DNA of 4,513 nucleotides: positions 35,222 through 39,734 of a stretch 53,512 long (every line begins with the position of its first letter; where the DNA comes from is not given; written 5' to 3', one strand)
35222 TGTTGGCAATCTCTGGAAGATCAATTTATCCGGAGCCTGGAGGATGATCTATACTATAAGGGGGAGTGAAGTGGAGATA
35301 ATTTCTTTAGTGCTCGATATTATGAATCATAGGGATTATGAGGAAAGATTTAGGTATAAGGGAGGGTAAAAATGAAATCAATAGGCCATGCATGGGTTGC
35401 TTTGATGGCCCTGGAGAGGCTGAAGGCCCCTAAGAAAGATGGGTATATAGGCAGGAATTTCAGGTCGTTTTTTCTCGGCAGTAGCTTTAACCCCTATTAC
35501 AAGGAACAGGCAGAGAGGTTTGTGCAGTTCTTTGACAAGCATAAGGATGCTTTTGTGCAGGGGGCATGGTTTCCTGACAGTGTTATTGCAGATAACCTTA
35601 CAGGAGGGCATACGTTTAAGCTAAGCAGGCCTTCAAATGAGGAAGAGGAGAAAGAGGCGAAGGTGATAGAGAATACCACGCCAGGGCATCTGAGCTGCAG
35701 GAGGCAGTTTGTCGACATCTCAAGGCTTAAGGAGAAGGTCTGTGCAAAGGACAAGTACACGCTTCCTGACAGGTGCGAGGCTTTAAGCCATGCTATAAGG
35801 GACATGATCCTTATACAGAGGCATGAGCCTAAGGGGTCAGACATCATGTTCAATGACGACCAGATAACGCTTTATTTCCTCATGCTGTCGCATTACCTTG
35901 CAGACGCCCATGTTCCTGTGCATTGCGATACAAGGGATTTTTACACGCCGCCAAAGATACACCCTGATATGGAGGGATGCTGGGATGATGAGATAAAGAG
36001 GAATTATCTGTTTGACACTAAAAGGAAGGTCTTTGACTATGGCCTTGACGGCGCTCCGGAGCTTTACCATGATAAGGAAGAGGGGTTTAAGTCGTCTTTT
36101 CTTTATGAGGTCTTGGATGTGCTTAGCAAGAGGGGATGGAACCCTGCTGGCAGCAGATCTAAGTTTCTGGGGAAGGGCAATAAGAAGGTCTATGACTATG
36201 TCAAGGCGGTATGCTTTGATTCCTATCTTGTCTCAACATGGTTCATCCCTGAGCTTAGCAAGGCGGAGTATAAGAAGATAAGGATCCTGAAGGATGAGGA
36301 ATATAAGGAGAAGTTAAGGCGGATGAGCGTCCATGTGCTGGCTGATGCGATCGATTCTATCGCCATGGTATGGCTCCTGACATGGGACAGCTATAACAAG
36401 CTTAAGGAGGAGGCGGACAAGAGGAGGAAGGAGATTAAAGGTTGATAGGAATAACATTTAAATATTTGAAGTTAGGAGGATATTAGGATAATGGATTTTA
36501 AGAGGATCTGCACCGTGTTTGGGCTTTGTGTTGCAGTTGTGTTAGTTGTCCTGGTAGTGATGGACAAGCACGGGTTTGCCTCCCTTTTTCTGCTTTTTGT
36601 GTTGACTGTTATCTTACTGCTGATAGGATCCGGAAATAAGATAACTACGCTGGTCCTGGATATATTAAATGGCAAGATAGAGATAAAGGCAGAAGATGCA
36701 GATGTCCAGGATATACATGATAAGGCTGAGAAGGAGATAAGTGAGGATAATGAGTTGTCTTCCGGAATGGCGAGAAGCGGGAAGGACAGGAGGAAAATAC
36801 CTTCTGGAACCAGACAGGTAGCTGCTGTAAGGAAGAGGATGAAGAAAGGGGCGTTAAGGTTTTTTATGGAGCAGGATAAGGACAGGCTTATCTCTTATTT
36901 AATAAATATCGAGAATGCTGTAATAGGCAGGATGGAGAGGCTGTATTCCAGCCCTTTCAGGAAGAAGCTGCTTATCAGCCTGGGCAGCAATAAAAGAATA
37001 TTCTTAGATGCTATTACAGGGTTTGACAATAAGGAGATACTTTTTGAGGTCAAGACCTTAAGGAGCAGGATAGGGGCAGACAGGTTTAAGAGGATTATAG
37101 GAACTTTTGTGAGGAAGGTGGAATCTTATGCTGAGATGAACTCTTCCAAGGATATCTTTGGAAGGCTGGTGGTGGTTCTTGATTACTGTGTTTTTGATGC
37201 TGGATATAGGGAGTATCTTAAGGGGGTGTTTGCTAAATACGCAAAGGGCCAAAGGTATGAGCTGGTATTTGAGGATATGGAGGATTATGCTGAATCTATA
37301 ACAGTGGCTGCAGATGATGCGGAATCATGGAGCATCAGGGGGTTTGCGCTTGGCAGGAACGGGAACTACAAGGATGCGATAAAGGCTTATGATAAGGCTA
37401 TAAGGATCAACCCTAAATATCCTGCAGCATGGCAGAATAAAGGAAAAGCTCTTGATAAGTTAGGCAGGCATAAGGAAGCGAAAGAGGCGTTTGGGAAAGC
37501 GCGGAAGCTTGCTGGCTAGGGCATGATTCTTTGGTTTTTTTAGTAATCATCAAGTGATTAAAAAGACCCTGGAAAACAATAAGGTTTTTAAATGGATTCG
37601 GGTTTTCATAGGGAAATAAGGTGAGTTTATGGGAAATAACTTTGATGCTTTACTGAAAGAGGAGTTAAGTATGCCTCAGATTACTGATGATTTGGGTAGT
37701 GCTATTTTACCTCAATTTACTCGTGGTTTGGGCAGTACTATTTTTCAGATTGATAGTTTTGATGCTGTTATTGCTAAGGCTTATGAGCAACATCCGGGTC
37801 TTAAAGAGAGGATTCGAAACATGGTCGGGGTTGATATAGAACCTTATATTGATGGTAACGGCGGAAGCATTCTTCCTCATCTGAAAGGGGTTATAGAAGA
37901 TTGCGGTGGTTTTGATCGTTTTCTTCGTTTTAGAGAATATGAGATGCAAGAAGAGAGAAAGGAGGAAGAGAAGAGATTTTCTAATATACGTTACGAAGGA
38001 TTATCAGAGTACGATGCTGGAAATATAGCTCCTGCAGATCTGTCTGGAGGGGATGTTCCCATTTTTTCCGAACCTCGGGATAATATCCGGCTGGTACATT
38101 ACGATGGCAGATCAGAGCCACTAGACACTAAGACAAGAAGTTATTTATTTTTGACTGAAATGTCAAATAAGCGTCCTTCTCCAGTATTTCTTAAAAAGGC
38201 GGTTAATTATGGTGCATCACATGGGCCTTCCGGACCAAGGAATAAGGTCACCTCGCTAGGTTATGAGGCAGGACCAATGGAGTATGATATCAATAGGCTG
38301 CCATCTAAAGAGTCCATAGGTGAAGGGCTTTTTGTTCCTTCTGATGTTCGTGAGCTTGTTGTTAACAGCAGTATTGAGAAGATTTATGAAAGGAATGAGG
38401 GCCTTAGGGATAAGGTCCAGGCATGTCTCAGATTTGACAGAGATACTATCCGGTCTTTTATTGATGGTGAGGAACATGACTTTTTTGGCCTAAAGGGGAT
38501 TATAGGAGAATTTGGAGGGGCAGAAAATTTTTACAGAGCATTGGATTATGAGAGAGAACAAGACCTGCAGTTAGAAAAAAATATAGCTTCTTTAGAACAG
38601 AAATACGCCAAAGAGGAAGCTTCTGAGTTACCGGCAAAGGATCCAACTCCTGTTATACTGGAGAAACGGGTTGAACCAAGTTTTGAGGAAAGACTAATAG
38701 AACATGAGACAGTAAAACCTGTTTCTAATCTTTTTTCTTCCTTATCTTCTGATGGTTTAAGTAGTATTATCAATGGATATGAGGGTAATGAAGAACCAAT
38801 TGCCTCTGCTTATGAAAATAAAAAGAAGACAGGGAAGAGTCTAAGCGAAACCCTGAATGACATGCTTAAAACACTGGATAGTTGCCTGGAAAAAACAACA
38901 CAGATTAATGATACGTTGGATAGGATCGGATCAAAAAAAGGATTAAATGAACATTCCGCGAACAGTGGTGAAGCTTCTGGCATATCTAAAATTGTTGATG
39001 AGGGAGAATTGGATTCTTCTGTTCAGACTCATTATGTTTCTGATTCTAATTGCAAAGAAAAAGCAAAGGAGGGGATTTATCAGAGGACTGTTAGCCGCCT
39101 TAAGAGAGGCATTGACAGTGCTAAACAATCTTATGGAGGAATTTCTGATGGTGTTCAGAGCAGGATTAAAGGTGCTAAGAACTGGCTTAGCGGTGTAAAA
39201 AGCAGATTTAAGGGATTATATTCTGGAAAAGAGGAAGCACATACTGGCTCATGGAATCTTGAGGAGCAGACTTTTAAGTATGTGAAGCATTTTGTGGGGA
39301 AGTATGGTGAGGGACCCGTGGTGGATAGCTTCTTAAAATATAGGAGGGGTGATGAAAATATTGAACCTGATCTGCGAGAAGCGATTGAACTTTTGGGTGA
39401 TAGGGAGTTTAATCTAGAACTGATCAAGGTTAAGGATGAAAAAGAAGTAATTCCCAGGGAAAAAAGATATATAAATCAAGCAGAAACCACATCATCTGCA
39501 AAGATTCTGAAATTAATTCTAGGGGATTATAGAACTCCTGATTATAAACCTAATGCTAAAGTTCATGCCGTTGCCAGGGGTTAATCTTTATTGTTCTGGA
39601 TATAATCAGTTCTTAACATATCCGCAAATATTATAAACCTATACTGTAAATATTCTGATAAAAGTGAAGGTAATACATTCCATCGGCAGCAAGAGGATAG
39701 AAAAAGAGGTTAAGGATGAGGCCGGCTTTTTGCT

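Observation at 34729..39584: About 5-kb accessory insertion splitting the glycogen synthase / debranching enzyme pair: TA + cytoplasmic S1/P1-PLC-like protein + TM-PD-(D/E)xK-TPR protein + 651-aa repeat protein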

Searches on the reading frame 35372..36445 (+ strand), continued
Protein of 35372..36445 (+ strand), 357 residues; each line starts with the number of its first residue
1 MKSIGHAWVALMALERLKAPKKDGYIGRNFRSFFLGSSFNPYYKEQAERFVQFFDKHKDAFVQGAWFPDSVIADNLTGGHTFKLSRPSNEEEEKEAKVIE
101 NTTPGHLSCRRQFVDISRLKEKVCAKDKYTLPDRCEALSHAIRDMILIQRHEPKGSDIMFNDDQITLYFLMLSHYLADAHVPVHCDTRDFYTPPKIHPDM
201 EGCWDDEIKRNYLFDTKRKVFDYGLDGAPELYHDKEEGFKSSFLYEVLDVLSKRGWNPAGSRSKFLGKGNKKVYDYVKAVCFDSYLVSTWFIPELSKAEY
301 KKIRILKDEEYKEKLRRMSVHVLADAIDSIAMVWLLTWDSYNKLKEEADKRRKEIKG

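Call 62: fold_search(model_id=the predicted structure, library=viral)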
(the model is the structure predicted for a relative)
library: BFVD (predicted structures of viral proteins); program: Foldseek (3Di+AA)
matches with E <= 10: 74; with E <= 0.001: 0
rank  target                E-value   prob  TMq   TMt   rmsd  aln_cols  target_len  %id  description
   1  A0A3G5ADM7            1.3e+00  0.06  0.12  0.11  18.4       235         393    9  Uncharacterized protein [Satyrvirus sp.]
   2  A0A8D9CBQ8            1.7e+00  0.11  0.11  0.24  10.8       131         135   11  Uncharacterized protein [uncultured marine phage]
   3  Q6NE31                2.1e+00  0.05  0.14  0.14  14.9       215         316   11  Uncharacterized protein [Leptospira phage LE1]
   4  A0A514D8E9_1          2.1e+00  0.01  0.08  0.04  18.0       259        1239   12  RNA-directed RNA polymerase [Aspiviridae sp.]
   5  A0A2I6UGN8            2.3e+00  0.06  0.11  0.22  13.4       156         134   13  Uncharacterized protein [Salinibacter phage M8CRM-1]
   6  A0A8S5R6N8            2.3e+00  0.03  0.09  0.15  15.3       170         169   11  Uncharacterized protein [virus sp. ctah610]
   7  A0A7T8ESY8            2.7e+00  0.01  0.09  0.10  28.2       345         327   10  (no name in the UniProt tables at hand)
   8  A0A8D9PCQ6            3.1e+00  0.02  0.12  0.10  23.3       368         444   11  ORF2 protein [Armillaria mellea negative strand RNA virus 2]
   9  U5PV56                3.2e+00  0.02  0.11  0.10  23.0       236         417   10  Uncharacterized protein [Cyanophage PP]
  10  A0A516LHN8            3.2e+00  0.02  0.10  0.05  23.2       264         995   11  (no name in the UniProt tables at hand)
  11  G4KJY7                3.4e+00  0.02  0.11  0.16  18.4       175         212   14  (no name in the UniProt tables at hand)
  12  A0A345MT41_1          3.4e+00  0.02  0.12  0.06  32.3       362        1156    9  Putative RNAP associated protein fused to zincin protease [crAssphage sp. isolate ctbg_1]
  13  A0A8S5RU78            3.4e+00  0.01  0.10  0.07  25.6       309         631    9  Uncharacterized protein [Siphoviridae sp. gcode 4]
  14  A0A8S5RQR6            3.5e+00  0.07  0.10  0.23  10.7       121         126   15  (no name in the UniProt tables at hand)
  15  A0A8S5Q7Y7            3.7e+00  0.03  0.10  0.18  17.4       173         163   13  Uncharacterized protein [Myoviridae sp. ctTRu92]
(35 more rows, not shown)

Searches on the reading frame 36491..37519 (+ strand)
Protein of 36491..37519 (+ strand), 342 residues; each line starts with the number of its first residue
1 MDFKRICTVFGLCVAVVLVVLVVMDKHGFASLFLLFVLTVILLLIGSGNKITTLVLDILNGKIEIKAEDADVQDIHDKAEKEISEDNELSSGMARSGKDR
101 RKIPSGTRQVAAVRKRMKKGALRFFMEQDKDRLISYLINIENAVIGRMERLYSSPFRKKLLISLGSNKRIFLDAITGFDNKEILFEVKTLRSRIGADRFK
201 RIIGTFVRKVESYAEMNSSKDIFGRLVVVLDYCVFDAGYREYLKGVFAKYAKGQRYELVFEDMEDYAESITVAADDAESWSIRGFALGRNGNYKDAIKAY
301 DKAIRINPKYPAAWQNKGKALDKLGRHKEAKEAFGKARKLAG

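Call 3: search_protein_families(library=pfam, proteins=[window:36491-37519:+], max_evalue=0.1)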
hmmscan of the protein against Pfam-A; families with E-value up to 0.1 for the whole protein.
window:36491-37519:+ (342 aa): 16 families
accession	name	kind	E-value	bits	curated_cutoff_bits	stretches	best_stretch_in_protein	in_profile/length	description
PF00515.34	TPR_1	-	1.4e-15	56.8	27.8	2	277-310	1-34/34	Tetratricopeptide repeat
PF07719.23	TPR_2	-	3e-15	55.4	27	2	277-310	1-34/34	Tetratricopeptide repeat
PF13181.12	TPR_8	-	1.9e-12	46.7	25.7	2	277-310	1-34/34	Tetratricopeptide repeat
PF13431.12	TPR_17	-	1.3e-10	41.2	24.4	1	299-331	1-33/34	Tetratricopeptide repeat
PF13414.12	TPR_11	-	1.9e-09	37.5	26.8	1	290-325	7-42/42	TPR repeat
PF13428.12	TPR_14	-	6.4e-08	33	23.5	1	278-319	2-43/44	Tetratricopeptide repeat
PF14559.12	TPR_19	-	1.2e-07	32.4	25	1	290-337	4-51/68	Tetratricopeptide repeat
PF13432.12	TPR_16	-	9e-07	29.7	32.7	1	286-334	6-54/65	Tetratricopeptide repeat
PF13424.12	TPR_12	-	3.8e-06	27.4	30.1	1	277-340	3-74/77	Tetratricopeptide repeat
PF13174.12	TPR_6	-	0.00079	20.4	26.3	0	284-309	7-32/33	Tetratricopeptide repeat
PF23914.1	TPR_CcmH_CycH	-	0.00089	19.6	42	1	273-313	46-86/158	Cytochrome c-type biogenesis protein H TPR domain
PF13371.12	TPR_9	-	0.00097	19.5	35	1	289-334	7-52/73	Tetratricopeptide repeat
PF01239.28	PPTA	-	0.0028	17.7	29.5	1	293-323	1-31/32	Protein prenyltransferase alpha subunit repeat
PF12895.13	ANAPC3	-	0.0038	17.9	27.2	1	286-337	32-82/82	Anaphase-promoting complex, cyclosome, subunit 3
PF12569.14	NatA_aux_su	-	0.0077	15.7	33.3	1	290-340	205-255/515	N-terminal acetyltransferase A, auxiliary subunit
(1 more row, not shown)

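Call 4: search_protein_families(library=padloc, proteins=[window:36491-37519:+], max_evalue=1)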
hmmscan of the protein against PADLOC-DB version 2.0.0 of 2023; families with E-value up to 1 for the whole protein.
window:36491-37519:+ (342 aa): 1 family
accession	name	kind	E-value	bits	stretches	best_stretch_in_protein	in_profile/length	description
PDLC01101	PrimPol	-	0.012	12.3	1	294-336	50-92/490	adaptation polymerase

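Call 5: search_protein_families(library=ncbifam, proteins=[window:36491-37519:+], max_evalue=0.1)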
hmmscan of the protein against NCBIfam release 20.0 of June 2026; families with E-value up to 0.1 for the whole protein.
window:36491-37519:+ (342 aa): 19 families
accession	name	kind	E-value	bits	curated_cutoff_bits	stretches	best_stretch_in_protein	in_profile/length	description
NF040959.1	MamA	equivalog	2.1e-10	40.4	200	1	249-340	114-202/204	magnetosome protein MamA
NF008391.2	PRK11189.1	equivalog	1.5e-05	24.6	250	1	264-334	86-156/297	lipoprotein NlpI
TIGR02552.1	LcrH_SycD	equivalog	4.9e-05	23.1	104.8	1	288-340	63-115/136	SycD/LcrH family type III secretion system chaperone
TIGR02521.1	type_IV_pilW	equivalog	5.4e-05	22.9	154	1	273-337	61-125/234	type IV pilus biogenesis/stability protein PilW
NF002725.1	PRK02603.1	equivalog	6.2e-05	23.1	143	1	260-333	52-128/173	photosystem I assembly protein Ycf3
NF033920.0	C39_PA2778_fam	equivalog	7.9e-05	22.2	150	1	278-341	191-254/255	PA2778 family cysteine peptidase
NF052415.1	T3SS_chap_SctY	equivalog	0.00033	21.1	70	1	272-334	35-100/106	type III secretion apparatus assembly chaperone SctY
TIGR02917.1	PEP_TPR_lipo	equivalog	0.00067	17.6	312.2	1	266-333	182-249/899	XrtA/PEP-CTERM system TPR-repeat protein PrsT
NF033762.1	social_mot_Tgl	equivalog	0.0007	19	225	1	255-339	122-198/252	social motility TPR repeat lipoprotein Tgl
NF047936.1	antiphage_GapS6b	subfamily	0.00077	17.3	850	1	261-332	461-533/1089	GapS6b family protein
NF011721.1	PRK15174.1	equivalog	0.0034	15.6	1200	1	248-336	255-343/656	Vi polysaccharide transport protein VexE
NF006503.0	PRK08937.3-3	equivalog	0.0035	16.9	338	1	216-331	161-271/276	adenylosuccinate lyase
NF040561.1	PrimPol_Msp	equivalog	0.0043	15.7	200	1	283-332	31-80/515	CRISPR-associated primase-polymerase type A1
TIGR02795.1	tol_pal_ybgF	equivalog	0.0075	16.9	90.1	1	255-335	17-100/119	tol-pal system protein YbgF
NF033758.1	gliding_GltE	equivalog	0.031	13.3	225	1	278-324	291-337/411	adventurous gliding motility TPR repeat lipoprotein GltE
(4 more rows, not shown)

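Call 16: find_homologous_proteins(query=window:36491-37318:+, max_evalue=0.001)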
Query window:36491-37318:+ (276 aa): 1 proteins with E <= 0.001 among 3313 candidates.
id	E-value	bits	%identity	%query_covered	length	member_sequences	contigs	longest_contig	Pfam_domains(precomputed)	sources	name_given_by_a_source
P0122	2.0e-170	583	100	100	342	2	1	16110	PF14559.13,PF13431.13,PF13414.13,PF00515.35,PF13424.13,PF13432.13,PF13428.13,PF13181.13,PF07719.24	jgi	-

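Call 43: predict_structure(protein=window:36491-37519:+)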
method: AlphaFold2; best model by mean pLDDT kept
length: 342 residues; sequences in the alignment: 1
mean_pLDDT: 53.8   pTM: 0.31
mean pLDDT of the five models: 53.8, 51.6, 51.5, 40.1, 39.4
residues with pLDDT >= 90: 46; 70-90: 29; 50-70: 79; < 50: 188
segments of 3 or more residues with pLDDT < 50: 51-59, 61-191, 216-219, 221-229, 231-236, 250-273
pLDDT, mean of each block of 10 residues (from residue 1): 67 69 57 62 53 47 34 39 38 32 29 32 35 44 45 36 30 34 41 55 56 52 48 48 54 37 34 69 80 93 95 93 97 94 75
secondary structure, 60 per line:
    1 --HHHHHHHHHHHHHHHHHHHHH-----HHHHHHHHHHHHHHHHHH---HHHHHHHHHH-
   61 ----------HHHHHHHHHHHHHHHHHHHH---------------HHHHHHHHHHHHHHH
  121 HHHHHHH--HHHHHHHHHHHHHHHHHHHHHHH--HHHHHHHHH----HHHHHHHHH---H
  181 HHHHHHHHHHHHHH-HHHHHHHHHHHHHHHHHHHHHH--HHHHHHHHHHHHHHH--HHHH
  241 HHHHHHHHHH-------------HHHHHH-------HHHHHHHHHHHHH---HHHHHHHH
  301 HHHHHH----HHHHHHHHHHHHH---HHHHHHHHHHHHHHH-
elements in order: H3-23 H29-46 H50-59 H71-90 H106-127 H130-152 H155-163 H168-176 H180-194 H196-217 H220-234 H237-250 H264-269 H277-289 H293-306 H311-323 H327-341

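Call 44: search_protein_families(library=phrogs, proteins=[window:36491-37318:+], max_evalue=1)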
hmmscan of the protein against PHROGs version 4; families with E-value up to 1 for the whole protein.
window:36491-37318:+ (276 aa): 2 families
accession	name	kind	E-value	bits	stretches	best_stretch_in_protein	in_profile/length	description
phrog_21573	-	unknown function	0.066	14.1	1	37-89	19-71/75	-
phrog_6513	-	unknown function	0.24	12.1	1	103-140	16-56/69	-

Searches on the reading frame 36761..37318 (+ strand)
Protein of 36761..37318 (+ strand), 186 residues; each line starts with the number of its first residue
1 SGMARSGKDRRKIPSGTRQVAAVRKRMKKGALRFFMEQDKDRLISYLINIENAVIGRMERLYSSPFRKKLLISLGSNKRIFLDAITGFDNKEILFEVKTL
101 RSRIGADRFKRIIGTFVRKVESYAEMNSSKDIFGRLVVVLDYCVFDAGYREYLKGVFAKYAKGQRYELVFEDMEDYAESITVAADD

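Call 45: search_protein_families(library=pfam, proteins=[window:36761-37318:+], max_evalue=10)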
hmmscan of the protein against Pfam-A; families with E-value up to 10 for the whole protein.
window:36761-37318:+ (186 aa): 0 families

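Call 67: search_solved_structures(query=window:36761-37318:+, max_evalue=10, show_alignments=2)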
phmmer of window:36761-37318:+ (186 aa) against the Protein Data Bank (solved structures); distinct sequences matched with E-value up to 10: 4.
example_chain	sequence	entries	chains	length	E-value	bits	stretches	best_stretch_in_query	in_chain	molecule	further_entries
4wnl_C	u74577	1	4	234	0.15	15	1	42-125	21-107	SWI5-dependent HO expression protein 2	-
1xly_A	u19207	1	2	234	0.67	13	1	42-127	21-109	SHE2p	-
5m0i_D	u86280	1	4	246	0.74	12.8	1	42-127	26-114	SWI5-dependent HO expression protein 2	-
5m0j_D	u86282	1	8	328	1.2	12.2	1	42-127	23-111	SWI5-dependent HO expression protein 2,SWI5-dependent HO expression protein 3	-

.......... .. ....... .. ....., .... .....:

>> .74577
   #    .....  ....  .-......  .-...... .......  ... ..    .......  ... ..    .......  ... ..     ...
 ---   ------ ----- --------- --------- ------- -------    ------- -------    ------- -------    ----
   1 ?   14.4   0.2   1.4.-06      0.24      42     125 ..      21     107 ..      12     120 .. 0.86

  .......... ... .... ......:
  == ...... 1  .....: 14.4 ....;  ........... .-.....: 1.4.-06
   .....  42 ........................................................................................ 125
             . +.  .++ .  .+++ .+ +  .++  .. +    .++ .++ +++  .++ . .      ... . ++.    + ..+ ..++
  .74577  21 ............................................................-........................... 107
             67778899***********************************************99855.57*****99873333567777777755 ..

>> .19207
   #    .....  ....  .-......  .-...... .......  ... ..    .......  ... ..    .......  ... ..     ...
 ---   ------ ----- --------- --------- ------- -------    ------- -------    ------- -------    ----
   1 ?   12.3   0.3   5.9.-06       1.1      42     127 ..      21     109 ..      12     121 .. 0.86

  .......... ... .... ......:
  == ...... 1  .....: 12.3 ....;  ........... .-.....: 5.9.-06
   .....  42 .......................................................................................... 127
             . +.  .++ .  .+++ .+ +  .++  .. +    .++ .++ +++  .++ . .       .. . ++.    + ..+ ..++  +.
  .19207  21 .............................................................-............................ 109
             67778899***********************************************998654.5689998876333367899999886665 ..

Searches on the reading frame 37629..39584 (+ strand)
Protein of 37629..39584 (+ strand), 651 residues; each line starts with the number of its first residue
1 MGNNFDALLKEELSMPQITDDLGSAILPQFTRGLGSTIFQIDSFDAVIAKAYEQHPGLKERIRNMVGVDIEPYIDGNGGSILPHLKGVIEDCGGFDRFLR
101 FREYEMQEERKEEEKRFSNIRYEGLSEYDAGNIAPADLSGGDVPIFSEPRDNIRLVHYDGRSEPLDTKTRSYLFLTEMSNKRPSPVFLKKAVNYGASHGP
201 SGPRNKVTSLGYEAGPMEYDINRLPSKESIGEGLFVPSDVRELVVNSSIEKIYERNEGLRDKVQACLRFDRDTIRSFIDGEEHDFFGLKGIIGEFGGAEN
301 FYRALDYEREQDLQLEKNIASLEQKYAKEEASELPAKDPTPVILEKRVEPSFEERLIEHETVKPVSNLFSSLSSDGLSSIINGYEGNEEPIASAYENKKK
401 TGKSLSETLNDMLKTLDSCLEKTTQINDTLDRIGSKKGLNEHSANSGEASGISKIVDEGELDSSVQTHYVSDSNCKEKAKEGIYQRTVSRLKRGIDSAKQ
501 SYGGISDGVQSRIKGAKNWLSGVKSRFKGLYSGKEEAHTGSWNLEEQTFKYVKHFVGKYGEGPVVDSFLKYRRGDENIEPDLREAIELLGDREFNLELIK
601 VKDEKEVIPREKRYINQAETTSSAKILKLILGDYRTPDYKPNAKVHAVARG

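Call 3: search_protein_families(library=pfam, proteins=[window:37629-39584:+], max_evalue=0.1)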
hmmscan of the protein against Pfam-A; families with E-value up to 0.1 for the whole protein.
window:37629-39584:+ (651 aa): 1 family
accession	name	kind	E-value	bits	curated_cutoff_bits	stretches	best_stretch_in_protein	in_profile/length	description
PF03670.18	UPF0184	-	0.048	14.5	21.5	0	392-430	14-52/83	Uncharacterised protein family (UPF0184)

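Call 4: search_protein_families(library=padloc, proteins=[window:37629-39584:+], max_evalue=1)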
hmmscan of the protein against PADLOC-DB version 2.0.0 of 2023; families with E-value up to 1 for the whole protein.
window:37629-39584:+ (651 aa): 0 families

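Call 5: search_protein_families(library=ncbifam, proteins=[window:37629-39584:+], max_evalue=0.1)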
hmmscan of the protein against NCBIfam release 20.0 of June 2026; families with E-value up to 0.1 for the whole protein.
window:37629-39584:+ (651 aa): 0 families

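Call 15: find_homologous_proteins(query=window:37629-39584:+, max_evalue=0.001)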
Query window:37629-39584:+ (651 aa): 1 proteins with E <= 0.001 among 8000 candidates.
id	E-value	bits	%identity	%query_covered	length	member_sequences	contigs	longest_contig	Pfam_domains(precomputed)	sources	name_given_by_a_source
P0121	0.0e+0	1454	100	100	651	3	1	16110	-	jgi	-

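Call 18: find_encoding_contigs(protein=P0121, flank=10000, max_places=5)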
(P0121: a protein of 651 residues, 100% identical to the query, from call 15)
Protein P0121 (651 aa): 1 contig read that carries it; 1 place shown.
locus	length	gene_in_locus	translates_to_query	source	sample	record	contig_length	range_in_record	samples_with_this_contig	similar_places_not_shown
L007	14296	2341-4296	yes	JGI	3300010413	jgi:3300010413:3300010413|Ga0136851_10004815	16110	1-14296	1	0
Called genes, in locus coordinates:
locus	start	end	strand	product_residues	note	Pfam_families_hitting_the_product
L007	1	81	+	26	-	?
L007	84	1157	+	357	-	-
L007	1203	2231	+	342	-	PF00515:TPR_1, PF07719:TPR_2, PF13424:TPR_12 (weak), PF13428:TPR_14 (weak), PF13414:TPR_11, PF13432:TPR_16 (weak), PF14559:TPR_19, PF13431:TPR_17 (weak), +1 more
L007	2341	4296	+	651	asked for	-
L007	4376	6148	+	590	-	PF06202:GDE_C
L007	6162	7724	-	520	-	PF10114:PocR, PF13185:GAF_2 (faint), PF01590:GAF (weak), PF00990:GGDEF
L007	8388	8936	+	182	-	-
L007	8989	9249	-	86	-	PF14947:HTH_45 (weak)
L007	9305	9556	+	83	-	-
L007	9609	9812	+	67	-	-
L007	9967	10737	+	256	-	PF06044:DpnI, PF17726:DpnI_C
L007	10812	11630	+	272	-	PF03602:Cons_hypoth95 (faint), PF01555:N6_N4_Mtase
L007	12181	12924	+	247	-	PF24434:DUF7557 (weak)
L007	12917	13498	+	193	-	-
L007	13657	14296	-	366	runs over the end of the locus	PF01368:DHH, PF02272:DHHA1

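Call 44: search_protein_families(library=phrogs, proteins=[window:37629-39584:+], max_evalue=1)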
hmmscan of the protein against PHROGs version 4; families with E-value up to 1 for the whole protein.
window:37629-39584:+ (651 aa): 2 families
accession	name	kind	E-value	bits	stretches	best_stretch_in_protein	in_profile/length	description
phrog_15527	-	unknown function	0.061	14.6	1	378-442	59-122/125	-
phrog_5553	-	unknown function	0.12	13.7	0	507-553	31-77/114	-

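Call 68: search_solved_structures(query=window:37629-39584:+, max_evalue=10, show_alignments=1)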
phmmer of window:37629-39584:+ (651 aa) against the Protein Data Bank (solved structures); distinct sequences matched with E-value up to 10: 2.
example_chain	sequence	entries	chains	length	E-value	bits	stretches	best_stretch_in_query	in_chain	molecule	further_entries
2czv_C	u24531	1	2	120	0.78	11.5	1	217-305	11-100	Ribonuclease P protein component 2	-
3n0w_A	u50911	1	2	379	0.95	11.3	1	511-565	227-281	ABC branched chain amino acid family transporter, periplasmic ligand binding protein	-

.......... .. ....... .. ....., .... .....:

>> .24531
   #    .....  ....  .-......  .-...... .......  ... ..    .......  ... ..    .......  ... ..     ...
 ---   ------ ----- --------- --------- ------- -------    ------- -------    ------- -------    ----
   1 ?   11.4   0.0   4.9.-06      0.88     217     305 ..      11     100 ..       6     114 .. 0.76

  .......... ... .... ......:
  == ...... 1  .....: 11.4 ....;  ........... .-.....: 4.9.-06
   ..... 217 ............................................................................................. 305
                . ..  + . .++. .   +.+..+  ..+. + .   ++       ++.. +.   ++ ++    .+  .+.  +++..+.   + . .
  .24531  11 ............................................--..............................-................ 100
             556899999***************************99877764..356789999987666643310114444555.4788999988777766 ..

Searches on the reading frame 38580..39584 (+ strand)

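Call 45: search_protein_families(library=pfam, proteins=[window:38580-39584:+], max_evalue=10)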
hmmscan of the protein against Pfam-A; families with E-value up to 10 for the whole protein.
window:38580-39584:+ (334 aa): 1 family
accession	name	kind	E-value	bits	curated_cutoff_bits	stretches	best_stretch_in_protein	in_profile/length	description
PF03670.18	UPF0184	-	0.2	12.5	21.5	1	75-113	14-52/83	Uncharacterised protein family (UPF0184)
